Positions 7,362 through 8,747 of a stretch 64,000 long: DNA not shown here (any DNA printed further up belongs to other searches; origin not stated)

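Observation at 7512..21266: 13-gene, ~13.7-kb operon built around a C-glycoside-deglycosidase-like alpha/beta pair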

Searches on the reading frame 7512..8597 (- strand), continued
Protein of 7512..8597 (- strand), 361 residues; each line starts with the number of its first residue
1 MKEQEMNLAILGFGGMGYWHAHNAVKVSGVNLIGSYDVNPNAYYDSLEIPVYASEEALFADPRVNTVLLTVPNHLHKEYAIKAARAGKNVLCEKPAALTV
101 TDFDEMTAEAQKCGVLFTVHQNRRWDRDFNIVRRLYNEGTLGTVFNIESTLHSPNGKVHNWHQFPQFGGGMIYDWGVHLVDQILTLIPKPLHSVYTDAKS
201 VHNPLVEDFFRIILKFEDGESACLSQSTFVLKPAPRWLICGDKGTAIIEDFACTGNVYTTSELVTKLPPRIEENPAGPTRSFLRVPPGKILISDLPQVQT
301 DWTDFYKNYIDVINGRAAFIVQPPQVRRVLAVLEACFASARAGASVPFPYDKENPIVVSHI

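Call 62: search_solved_structures(query=window:7512-8597:-, max_evalue=1e-60, show_alignments=1)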
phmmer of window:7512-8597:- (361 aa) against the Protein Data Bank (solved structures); distinct sequences matched with E-value up to 1e-60: 2.
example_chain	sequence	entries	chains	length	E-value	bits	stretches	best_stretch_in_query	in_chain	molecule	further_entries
9m37_A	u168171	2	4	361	1.5e-82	280.8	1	8-341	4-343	P581a DgpA2 and isoorientin complex structure | Gfo/Idh/MocA family protein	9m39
3e18_A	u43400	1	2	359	5.3e-64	219.7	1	5-345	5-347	oxidoreductase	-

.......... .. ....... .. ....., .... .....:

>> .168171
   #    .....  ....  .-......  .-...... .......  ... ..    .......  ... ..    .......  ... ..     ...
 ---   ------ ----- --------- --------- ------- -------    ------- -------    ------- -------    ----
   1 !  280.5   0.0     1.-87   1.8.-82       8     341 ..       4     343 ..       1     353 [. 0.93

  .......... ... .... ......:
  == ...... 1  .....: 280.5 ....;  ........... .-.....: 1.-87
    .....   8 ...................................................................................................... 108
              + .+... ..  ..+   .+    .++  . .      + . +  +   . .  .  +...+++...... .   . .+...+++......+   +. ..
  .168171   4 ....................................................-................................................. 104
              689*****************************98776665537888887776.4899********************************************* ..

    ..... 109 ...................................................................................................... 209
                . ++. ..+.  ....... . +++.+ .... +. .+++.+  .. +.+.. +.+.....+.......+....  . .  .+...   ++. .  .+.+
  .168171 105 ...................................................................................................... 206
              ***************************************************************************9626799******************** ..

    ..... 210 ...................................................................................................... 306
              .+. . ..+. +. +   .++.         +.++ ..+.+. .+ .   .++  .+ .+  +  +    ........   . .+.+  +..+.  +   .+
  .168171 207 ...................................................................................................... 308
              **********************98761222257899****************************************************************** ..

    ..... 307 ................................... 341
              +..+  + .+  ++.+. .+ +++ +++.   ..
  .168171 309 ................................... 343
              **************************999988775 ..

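Call 94: search_protein_families(library=pfam, proteins=[L153:6115-7728:-, L153:12174-14363:+, L153:14927-16861:-, L153:5145-5981:-, L157:3917-6265:+, L157:6368-7120:+, L157:7227-8267:-, L157:8251-9171:+, L157:11719-12606:-, L157:13767-15440:-], max_evalue=0.0001)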
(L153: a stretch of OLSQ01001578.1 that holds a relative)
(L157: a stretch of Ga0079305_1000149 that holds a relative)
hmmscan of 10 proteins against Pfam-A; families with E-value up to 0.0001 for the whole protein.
L153:6115-7728:- (537 aa): 2 families
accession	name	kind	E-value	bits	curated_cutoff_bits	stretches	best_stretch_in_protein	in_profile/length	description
PF13556.12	HTH_30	-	1.7e-15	57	27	1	456-513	1-58/59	PucR C-terminal helix-turn-helix domain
PF17853.6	GGDEF_2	-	5.4e-05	23.8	24.5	1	295-401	10-114/116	GGDEF-like domain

L153:12174-14363:+ (729 aa): 27 families (the best 25 are shown)
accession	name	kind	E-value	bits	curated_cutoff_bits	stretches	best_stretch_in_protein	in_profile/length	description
PF07992.20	Pyr_redox_2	-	3e-38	132.3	26.1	2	338-629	2-291/291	Pyridine nucleotide-disulphide oxidoreductase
PF13510.11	Fer2_4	-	1.6e-22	79.8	22.8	1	24-99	3-81/82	2Fe-2S iron-sulfur cluster binding domain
PF14691.11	Fer4_20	-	3.7e-16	59.4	25.8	1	246-324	31-112/113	Dihydroprymidine dehydrogenase domain II, 4Fe-4S cluster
PF00070.33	Pyr_redox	-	2.6e-14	53.9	22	1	338-372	1-35/82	Pyridine nucleotide-disulphide oxidoreductase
PF13450.12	NAD_binding_8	-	2.8e-13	50.4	21.9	1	341-377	1-37/68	NAD(P)-binding Rossmann-like domain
PF01266.30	DAO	-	4.8e-12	46.5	27.9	1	338-373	1-36/353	FAD dependent oxidoreductase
PF10588.14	NADH-G_4Fe-4S_3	-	1.7e-11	43.9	27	1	106-142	1-37/40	NADH-ubiquinone oxidoreductase-G iron-sulfur binding region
PF13738.12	Pyr_redox_3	-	2.5e-11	43.8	30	1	421-613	127-305/305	Pyridine nucleotide-disulphide oxidoreductase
PF01946.23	Thi4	-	1.7e-08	34.4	26.2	1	338-378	19-60/235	Thi4 family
PF22117.2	Fer4_Nqo3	-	2.3e-08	34.5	27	1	164-226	7-66/67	NADH-quinone oxidoreductase subunit 3, ferredoxin-like domain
PF12831.13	FAD_oxidored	-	2.3e-07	30.9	27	1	339-385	2-48/416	FAD dependent oxidoreductase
PF01494.25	FAD_binding_3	-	2.9e-07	30.5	22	0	339-369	4-34/349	FAD binding domain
PF02826.25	2-Hacid_dh_C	-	6.1e-07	29.4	25.1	0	321-418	19-117/178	D-isomer specific 2-hydroxyacid dehydrogenase, NAD binding domain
PF00037.32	Fer4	-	6.9e-07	29.3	21.1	1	208-226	5-23/24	4Fe-4S binding domain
PF12838.12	Fer4_7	-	1.1e-06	29.4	27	1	167-225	1-52/52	4Fe-4S dicluster domain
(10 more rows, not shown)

L153:14927-16861:- (644 aa): 0 families

L153:5145-5981:- (278 aa): 1 family
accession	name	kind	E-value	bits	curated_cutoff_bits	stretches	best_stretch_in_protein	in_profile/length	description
PF02661.23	Fic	-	2.9e-19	70.1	24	1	108-212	1-93/93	Fic/DOC family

L157:3917-6265:+ (782 aa): 2 families
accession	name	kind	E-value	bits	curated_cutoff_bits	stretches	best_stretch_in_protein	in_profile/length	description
PF00122.25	E1-E2_ATPase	-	8.2e-48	162.8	28.1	1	262-449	1-180/181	E1-E2 ATPase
PF00702.32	Hydrolase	-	4e-31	109.3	26.4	1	467-685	2-191/191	haloacid dehalogenase-like hydrolase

L157:6368-7120:+ (250 aa): 1 family
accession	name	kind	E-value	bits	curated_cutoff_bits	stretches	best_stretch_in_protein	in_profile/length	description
PF04402.19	SIMPL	-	1.2e-43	150.2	25.2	1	36-248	1-205/205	Protein of unknown function (DUF541)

L157:7227-8267:- (346 aa): 0 families

L157:8251-9171:+ (306 aa): 2 families
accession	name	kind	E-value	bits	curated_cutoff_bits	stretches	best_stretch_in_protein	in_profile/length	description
PF18075.7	FtsX_ECD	-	2.1e-18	67.1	23.5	1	59-145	1-87/96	FtsX extracellular domain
PF02687.27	FtsX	-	1.2e-15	58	25.5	1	186-302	2-118/120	FtsX-like permease C-terminal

L157:11719-12606:- (295 aa): 0 families

L157:13767-15440:- (557 aa): 2 families
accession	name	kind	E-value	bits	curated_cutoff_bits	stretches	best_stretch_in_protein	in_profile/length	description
PF13556.12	HTH_30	-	1.4e-17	63.6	27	1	477-535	1-59/59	PucR C-terminal helix-turn-helix domain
PF17853.6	GGDEF_2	-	1.5e-11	45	24.5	1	311-421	9-116/116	GGDEF-like domain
